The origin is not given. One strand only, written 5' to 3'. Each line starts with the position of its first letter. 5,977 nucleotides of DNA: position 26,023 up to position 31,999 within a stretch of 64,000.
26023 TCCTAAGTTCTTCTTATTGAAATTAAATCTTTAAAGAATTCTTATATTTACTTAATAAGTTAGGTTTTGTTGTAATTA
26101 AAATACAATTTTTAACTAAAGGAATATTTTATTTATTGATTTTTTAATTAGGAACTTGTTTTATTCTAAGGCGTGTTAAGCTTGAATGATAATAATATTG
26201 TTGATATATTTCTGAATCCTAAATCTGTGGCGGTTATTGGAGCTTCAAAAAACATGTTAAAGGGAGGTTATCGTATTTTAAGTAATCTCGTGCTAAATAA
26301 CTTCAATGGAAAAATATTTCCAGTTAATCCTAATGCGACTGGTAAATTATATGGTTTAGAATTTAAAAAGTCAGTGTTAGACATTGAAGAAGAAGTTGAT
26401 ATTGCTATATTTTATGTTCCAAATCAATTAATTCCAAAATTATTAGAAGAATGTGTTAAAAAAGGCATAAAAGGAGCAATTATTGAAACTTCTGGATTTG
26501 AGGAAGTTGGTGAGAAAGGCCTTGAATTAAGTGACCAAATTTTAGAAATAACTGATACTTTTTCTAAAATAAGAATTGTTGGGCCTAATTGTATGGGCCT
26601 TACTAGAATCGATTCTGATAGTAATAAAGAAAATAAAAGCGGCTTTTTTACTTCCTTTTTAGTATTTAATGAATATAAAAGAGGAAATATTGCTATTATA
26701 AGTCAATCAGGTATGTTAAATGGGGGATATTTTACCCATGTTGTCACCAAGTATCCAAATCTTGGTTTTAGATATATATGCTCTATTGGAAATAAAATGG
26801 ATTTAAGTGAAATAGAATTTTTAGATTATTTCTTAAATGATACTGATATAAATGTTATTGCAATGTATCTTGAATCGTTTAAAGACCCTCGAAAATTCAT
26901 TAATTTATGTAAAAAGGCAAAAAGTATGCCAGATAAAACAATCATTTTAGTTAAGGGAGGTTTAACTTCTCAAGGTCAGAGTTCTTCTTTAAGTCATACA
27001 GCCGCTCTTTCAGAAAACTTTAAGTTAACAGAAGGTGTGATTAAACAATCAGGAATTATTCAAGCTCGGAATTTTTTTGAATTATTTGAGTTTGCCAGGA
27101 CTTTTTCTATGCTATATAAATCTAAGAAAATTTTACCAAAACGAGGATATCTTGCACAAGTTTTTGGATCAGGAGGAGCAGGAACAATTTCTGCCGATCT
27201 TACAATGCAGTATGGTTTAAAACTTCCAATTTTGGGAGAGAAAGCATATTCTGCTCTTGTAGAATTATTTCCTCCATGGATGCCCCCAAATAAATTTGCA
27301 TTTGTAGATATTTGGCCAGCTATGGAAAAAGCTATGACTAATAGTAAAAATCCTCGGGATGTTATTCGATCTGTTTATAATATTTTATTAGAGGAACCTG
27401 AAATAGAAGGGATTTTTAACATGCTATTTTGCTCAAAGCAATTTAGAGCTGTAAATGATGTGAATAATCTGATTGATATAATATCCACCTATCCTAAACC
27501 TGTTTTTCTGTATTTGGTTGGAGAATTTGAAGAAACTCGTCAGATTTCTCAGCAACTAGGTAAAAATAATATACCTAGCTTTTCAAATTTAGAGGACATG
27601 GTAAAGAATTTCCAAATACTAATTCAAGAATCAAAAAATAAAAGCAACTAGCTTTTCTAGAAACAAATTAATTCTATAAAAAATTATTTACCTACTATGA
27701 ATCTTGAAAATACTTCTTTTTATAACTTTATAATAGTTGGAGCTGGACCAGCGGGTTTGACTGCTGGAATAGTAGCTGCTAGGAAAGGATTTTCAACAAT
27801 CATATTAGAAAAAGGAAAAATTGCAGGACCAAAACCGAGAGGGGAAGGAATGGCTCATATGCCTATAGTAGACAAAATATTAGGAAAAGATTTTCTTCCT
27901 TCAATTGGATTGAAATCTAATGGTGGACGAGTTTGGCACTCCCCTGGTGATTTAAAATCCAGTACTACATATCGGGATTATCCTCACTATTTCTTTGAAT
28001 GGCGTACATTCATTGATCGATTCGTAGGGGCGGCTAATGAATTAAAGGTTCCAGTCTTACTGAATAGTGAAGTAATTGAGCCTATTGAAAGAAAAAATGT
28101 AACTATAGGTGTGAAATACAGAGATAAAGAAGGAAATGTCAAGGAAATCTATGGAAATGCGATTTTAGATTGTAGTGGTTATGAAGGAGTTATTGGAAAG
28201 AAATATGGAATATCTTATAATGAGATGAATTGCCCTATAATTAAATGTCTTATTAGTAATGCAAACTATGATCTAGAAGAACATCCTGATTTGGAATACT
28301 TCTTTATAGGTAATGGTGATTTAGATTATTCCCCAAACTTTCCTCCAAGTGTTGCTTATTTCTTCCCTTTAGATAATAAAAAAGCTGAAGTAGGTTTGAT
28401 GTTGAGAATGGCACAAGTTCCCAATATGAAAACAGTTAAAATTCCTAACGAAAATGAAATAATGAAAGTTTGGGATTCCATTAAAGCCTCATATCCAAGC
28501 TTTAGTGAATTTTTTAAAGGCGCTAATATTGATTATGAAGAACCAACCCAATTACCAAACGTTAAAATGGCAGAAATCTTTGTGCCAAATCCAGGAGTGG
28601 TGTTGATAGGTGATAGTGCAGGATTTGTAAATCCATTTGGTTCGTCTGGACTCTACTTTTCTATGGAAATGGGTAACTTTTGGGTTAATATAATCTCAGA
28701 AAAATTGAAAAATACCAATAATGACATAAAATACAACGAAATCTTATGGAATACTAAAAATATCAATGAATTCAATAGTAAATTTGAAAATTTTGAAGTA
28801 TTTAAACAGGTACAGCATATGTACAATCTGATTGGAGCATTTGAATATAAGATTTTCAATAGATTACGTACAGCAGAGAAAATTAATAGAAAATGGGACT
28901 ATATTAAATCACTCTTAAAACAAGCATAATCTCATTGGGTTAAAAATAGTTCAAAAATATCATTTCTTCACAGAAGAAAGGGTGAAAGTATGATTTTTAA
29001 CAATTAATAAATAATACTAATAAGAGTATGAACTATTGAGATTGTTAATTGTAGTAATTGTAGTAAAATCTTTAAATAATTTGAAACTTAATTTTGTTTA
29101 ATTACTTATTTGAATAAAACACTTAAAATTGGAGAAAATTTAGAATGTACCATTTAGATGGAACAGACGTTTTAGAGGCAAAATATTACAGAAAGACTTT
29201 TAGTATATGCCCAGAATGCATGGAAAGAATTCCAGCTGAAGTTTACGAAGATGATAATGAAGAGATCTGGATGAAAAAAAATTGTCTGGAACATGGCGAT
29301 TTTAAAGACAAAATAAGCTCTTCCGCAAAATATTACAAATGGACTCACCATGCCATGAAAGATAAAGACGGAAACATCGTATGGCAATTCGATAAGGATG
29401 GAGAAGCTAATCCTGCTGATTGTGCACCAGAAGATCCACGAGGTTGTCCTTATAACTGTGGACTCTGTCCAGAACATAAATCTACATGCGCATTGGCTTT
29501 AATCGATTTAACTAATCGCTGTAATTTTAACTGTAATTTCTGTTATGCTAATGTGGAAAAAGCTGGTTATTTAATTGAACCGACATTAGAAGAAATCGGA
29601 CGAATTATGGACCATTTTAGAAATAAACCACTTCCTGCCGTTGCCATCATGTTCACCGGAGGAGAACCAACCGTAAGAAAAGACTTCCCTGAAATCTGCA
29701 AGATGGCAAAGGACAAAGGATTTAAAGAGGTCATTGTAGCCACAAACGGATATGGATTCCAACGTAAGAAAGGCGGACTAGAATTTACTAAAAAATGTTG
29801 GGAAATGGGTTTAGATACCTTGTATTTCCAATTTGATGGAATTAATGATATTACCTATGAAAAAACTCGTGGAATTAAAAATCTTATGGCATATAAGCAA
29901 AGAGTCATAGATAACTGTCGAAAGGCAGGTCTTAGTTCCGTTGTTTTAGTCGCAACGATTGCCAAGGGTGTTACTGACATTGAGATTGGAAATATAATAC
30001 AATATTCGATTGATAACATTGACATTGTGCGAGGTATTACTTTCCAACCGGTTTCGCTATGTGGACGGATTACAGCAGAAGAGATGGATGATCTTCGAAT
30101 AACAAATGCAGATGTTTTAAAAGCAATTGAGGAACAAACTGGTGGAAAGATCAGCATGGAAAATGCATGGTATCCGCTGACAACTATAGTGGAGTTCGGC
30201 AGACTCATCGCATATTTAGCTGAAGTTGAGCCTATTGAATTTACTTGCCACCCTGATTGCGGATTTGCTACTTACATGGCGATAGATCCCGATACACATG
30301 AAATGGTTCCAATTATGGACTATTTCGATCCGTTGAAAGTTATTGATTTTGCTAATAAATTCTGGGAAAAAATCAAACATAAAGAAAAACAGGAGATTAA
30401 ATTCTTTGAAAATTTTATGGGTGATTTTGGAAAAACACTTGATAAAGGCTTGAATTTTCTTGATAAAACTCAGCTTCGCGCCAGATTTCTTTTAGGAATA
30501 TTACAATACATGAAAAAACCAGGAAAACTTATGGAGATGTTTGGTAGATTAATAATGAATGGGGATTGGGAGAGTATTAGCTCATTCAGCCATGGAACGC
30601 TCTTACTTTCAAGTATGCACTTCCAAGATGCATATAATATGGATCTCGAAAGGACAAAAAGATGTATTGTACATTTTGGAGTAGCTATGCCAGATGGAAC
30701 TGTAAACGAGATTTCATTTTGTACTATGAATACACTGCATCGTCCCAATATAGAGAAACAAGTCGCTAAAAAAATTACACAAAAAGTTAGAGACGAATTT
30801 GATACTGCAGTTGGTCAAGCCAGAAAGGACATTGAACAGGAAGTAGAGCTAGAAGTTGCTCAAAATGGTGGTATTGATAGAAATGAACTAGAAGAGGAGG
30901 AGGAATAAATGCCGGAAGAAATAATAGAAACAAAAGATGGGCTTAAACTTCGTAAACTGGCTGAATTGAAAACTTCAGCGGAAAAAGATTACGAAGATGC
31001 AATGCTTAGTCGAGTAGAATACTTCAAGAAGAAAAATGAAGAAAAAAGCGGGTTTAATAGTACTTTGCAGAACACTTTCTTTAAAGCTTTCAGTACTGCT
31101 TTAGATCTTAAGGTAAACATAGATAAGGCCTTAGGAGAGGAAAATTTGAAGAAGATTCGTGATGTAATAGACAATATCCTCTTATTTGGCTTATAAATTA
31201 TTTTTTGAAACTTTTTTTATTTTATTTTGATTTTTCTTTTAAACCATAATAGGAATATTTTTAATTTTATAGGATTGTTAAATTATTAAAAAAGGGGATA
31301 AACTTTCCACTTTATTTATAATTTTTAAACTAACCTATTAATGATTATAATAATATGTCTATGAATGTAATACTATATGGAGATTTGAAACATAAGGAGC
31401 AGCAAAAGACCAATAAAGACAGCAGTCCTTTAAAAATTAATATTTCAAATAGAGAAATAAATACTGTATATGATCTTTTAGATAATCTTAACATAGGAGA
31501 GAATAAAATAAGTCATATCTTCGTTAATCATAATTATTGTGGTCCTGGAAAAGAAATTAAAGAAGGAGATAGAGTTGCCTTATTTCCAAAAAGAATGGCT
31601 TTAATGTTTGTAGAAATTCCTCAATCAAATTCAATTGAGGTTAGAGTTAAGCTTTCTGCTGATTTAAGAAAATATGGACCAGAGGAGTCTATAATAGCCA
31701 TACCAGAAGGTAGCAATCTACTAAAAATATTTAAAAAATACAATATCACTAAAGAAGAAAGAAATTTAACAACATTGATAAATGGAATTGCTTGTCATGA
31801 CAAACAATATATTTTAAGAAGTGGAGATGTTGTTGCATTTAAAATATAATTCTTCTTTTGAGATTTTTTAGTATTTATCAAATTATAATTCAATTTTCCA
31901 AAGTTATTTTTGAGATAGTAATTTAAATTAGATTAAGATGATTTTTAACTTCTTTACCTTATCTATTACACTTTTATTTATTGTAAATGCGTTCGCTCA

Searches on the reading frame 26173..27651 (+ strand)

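Call 35: search_protein_families(library=pfam, proteins=[window:26173-27651:+])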
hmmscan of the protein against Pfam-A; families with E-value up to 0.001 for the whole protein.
window:26173-27651:+ (492 aa): 3 families
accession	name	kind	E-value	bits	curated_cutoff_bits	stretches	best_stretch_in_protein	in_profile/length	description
PF13607.11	Succ_CoA_lig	-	8.2e-37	126.5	27.4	1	170-311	1-138/138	Succinyl-CoA ligase like flavodoxin domain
PF13380.12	CoA_binding_2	-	4.6e-18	66.2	22.8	1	17-143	1-113/116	CoA binding domain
PF02629.25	CoA_binding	-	8.3e-13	49.3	22.3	1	16-108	3-97/97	CoA binding domain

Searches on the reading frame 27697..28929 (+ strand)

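Call 35: search_protein_families(library=pfam, proteins=[window:27697-28929:+])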
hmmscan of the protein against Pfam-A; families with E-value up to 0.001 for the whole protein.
window:27697-28929:+ (410 aa): 9 families
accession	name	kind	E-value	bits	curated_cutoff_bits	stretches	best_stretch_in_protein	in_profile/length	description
PF12831.13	FAD_oxidored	-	8.4e-11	42.2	27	1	12-175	3-158/416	FAD dependent oxidoreductase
PF01494.25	FAD_binding_3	-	9.6e-07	28.8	22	1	12-52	5-45/349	FAD binding domain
PF01946.23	Thi4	-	2.4e-06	27.4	26.2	1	10-75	19-85/235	Thi4 family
PF00890.30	FAD_binding_2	-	3.8e-06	26.8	20.4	1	12-41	3-32/414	FAD binding domain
PF13738.12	Pyr_redox_3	-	8.2e-06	25.7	30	1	12-42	1-32/305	Pyridine nucleotide-disulphide oxidoreductase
PF03486.20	HI0933_like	-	3.8e-05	23.7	50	1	10-54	2-46/244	HI0933-like protein Rossmann domain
PF13450.12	NAD_binding_8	-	7.1e-05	23.5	21.9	1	13-44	1-32/68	NAD(P)-binding Rossmann-like domain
PF01266.30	DAO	-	7.8e-05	22.8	27.9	0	11-44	2-37/353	FAD dependent oxidoreductase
PF07992.20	Pyr_redox_2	-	0.00051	20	26.1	0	10-41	2-34/291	Pyridine nucleotide-disulphide oxidoreductase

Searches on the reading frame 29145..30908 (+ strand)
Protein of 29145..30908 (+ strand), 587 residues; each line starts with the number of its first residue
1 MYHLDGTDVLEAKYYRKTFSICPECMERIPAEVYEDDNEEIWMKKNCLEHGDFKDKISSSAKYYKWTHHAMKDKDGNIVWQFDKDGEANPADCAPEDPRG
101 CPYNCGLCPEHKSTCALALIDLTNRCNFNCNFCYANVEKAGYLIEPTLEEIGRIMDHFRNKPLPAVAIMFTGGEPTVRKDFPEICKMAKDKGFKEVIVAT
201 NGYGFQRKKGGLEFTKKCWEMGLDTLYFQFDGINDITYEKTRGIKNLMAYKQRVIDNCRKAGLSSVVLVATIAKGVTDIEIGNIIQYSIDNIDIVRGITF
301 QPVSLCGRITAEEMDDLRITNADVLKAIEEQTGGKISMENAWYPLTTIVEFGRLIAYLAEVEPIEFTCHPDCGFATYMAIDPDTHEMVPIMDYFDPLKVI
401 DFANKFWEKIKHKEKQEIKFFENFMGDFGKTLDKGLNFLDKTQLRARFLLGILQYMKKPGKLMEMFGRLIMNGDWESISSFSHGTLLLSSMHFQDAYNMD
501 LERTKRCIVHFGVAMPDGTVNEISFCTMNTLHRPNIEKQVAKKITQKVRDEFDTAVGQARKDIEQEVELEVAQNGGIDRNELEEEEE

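Call 6: search_protein_families(library=pfam, proteins=[window:29145-30908:+])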
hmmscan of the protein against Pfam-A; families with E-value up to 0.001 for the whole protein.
window:29145-30908:+ (587 aa): 3 families
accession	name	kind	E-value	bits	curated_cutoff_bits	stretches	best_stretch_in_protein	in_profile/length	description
PF04055.27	Radical_SAM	-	8.6e-25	88.3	29.5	1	122-286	3-164/166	Radical SAM superfamily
PF23545.1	Zn_ribbon_HMPTM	-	5.6e-17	61.5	27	1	14-59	1-45/45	HMPTM N-terminal zinc ribbon domain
PF13353.11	Fer4_12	-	6.5e-05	23.7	22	1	124-209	13-98/137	4Fe-4S single cluster domain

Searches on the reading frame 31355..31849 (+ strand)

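Call 35: search_protein_families(library=pfam, proteins=[window:31355-31849:+])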
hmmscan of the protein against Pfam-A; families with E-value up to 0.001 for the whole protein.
window:31355-31849:+ (164 aa): 2 families
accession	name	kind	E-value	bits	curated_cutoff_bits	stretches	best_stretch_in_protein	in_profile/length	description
PF02597.26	ThiS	-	1.4e-11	45.2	22.5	1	32-78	18-71/76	ThiS family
PF14451.12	Ub-Mut7C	-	0.00021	21.5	23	1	27-82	24-79/81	Mut7-C ubiquitin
